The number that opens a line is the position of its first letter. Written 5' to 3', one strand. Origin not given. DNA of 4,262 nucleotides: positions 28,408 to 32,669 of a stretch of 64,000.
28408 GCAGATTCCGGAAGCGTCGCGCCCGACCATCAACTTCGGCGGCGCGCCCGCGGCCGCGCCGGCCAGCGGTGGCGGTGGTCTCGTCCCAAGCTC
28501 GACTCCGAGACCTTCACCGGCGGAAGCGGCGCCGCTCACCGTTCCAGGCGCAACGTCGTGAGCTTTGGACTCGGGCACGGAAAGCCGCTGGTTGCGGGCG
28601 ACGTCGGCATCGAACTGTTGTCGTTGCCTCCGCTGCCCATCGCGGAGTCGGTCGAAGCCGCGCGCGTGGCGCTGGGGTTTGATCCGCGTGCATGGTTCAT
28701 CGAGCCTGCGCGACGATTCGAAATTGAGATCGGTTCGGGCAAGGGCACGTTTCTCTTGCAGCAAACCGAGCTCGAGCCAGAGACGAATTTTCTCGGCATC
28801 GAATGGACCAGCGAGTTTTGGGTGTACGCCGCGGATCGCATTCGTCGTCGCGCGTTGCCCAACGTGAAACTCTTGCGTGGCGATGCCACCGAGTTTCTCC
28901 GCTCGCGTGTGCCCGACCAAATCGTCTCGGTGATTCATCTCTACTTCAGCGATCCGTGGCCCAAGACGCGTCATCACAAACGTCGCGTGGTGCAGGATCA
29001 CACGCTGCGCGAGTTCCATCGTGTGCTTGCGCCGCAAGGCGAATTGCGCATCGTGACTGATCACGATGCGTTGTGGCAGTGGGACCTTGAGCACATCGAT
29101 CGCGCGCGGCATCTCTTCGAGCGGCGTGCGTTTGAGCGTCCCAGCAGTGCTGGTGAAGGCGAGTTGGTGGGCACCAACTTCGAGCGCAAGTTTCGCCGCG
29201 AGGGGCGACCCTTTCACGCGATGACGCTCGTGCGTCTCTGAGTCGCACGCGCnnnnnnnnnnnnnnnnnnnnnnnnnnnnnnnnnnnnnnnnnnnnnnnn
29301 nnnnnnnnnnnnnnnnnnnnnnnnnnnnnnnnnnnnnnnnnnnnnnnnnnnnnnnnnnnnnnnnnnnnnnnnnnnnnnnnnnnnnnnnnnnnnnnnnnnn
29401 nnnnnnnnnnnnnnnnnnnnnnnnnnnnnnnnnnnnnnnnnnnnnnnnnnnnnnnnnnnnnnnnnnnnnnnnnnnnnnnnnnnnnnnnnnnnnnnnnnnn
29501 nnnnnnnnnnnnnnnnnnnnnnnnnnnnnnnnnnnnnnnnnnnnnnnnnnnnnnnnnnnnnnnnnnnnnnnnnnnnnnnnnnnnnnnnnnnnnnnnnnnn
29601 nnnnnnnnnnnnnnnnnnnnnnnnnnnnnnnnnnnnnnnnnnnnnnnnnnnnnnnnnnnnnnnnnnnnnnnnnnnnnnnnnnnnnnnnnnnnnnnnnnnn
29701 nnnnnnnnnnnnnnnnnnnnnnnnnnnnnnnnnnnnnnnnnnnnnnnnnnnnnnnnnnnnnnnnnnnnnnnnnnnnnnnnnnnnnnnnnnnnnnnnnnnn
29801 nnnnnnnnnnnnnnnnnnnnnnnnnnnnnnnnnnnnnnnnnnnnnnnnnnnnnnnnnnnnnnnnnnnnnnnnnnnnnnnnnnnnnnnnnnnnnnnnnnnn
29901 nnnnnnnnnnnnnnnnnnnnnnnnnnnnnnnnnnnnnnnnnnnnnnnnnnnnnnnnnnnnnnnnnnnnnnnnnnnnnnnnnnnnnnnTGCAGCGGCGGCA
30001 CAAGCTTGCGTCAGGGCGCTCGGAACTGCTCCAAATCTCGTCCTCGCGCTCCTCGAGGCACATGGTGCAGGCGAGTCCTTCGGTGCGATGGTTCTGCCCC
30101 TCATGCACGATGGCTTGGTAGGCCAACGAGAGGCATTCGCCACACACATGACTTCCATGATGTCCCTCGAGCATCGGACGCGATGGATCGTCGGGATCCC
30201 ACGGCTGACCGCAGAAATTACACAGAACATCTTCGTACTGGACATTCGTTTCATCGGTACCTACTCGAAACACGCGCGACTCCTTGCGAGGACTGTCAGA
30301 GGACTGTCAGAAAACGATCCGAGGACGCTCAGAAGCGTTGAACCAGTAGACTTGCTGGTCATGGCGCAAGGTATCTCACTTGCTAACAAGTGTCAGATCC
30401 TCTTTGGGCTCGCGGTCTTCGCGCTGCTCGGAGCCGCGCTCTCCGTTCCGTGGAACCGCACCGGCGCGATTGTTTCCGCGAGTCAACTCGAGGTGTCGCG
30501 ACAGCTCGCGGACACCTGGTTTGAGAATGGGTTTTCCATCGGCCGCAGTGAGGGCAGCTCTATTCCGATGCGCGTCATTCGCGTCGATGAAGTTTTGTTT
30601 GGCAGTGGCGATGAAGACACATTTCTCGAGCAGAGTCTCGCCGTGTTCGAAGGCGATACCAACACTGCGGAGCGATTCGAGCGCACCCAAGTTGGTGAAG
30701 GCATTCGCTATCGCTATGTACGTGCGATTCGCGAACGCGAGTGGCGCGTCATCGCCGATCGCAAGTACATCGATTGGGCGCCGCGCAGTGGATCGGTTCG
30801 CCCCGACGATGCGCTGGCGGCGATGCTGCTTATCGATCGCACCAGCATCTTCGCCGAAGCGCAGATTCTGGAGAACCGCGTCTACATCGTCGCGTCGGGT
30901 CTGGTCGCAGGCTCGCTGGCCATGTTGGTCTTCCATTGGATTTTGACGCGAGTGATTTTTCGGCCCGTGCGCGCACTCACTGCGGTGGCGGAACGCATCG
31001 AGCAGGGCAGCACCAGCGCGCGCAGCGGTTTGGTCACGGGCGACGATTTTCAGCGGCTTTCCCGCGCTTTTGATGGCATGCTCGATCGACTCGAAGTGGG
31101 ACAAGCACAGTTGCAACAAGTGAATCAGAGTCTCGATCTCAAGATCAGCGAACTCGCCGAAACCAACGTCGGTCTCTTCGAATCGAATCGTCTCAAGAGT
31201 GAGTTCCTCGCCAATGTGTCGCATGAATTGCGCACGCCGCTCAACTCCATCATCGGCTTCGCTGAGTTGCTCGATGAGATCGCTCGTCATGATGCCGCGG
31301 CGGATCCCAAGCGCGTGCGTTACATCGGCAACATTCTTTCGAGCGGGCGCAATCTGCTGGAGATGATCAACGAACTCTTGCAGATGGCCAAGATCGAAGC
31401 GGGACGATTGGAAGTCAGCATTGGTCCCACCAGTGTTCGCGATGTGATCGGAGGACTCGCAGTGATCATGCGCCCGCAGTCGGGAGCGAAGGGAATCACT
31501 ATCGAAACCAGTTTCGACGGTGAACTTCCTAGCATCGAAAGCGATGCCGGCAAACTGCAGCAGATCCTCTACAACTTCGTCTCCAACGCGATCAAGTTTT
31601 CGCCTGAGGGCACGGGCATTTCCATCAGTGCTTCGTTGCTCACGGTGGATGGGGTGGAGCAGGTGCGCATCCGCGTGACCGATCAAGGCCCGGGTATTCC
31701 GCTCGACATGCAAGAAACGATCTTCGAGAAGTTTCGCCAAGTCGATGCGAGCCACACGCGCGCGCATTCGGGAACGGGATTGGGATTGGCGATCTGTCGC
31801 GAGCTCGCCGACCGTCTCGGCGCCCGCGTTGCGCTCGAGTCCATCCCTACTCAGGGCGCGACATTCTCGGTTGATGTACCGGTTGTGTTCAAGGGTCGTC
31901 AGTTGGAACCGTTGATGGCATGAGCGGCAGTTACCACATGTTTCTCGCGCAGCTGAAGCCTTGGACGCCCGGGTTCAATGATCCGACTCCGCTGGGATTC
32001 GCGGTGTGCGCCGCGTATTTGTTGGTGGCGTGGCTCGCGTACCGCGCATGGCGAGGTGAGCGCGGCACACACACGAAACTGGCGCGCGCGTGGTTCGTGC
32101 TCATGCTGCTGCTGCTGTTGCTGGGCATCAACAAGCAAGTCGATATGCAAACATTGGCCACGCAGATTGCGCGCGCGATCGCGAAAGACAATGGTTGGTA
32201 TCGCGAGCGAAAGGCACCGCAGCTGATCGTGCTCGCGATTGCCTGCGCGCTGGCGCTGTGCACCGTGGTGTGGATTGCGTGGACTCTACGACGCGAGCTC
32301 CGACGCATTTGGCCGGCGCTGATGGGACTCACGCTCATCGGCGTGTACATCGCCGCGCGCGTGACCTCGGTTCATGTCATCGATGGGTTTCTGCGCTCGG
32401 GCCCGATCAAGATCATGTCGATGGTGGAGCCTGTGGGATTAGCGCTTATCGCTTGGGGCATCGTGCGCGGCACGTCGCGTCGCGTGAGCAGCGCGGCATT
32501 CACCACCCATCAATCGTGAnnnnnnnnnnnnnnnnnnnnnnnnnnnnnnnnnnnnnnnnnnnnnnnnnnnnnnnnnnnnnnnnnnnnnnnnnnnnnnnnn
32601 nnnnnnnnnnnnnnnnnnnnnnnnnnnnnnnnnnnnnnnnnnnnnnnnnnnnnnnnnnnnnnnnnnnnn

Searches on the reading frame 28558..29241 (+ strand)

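Call 88: search_protein_families(library=pfam, proteins=[window:28558-29241:+], max_evalue=0.001)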
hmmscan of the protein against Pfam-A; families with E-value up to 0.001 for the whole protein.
window:28558-29241:+ (227 aa): 4 families
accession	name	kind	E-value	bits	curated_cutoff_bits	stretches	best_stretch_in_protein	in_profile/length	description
PF02390.23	Methyltransf_4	-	2.8e-41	141.3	24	1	56-220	6-171/173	Putative methyltransferase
PF13847.12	Methyltransf_31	-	4.9e-08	33.2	27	1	56-170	8-113/145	Methyltransferase domain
PF13649.12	Methyltransf_25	-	4.4e-06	27.7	27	1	57-161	3-97/97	Methyltransferase domain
PF08241.18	Methyltransf_11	-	0.0009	20.3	21.2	0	57-163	2-93/95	Methyltransferase domain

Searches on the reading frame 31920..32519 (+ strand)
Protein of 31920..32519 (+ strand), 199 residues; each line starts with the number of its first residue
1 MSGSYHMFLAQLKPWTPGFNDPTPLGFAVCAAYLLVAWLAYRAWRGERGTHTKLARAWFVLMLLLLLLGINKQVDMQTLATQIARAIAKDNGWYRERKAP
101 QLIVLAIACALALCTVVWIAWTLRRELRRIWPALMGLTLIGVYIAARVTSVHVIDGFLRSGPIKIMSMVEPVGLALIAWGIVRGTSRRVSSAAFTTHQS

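Call 88: search_protein_families(library=pfam, proteins=[window:31920-32519:+], max_evalue=0.001)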
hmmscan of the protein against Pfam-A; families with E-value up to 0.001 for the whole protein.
window:31920-32519:+ (199 aa): 1 family
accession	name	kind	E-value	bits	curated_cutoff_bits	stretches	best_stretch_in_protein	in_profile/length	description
PF13567.11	DUF4131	-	0.00029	21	31.6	0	101-151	6-53/165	Domain of unknown function (DUF4131)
